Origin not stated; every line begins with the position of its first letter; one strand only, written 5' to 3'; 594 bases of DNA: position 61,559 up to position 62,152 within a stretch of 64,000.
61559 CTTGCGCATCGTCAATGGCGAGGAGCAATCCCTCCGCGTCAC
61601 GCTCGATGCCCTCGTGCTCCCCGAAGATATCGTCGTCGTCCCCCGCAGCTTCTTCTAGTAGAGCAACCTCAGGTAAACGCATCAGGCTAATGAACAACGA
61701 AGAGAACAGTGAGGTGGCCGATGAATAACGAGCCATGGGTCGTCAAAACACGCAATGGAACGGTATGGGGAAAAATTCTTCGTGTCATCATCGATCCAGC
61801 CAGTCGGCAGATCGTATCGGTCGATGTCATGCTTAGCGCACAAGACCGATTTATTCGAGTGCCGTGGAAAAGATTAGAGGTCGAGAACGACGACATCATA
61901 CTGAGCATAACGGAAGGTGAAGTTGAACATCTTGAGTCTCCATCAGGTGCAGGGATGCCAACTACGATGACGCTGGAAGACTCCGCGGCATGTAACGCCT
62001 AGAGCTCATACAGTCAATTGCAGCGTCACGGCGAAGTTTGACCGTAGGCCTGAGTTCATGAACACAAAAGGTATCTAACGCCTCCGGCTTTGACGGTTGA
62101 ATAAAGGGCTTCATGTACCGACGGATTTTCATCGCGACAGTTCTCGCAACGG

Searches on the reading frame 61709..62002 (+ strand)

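Call 9: search_protein_families(library=ncbifam, proteins=[window:61709-62002:+], max_evalue=0.001)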
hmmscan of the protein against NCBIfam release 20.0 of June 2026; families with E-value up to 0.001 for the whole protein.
window:61709-62002:+ (97 aa): 0 families

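Call 10: search_protein_families(library=pfam, proteins=[window:61709-62002:+], max_evalue=0.001)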
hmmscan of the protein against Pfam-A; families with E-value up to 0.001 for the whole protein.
window:61709-62002:+ (97 aa): 1 family
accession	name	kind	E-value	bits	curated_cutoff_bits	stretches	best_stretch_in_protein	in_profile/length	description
PF05239.21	PRC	-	8.7e-07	29.3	21.2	1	14-71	16-77/78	PRC-barrel domain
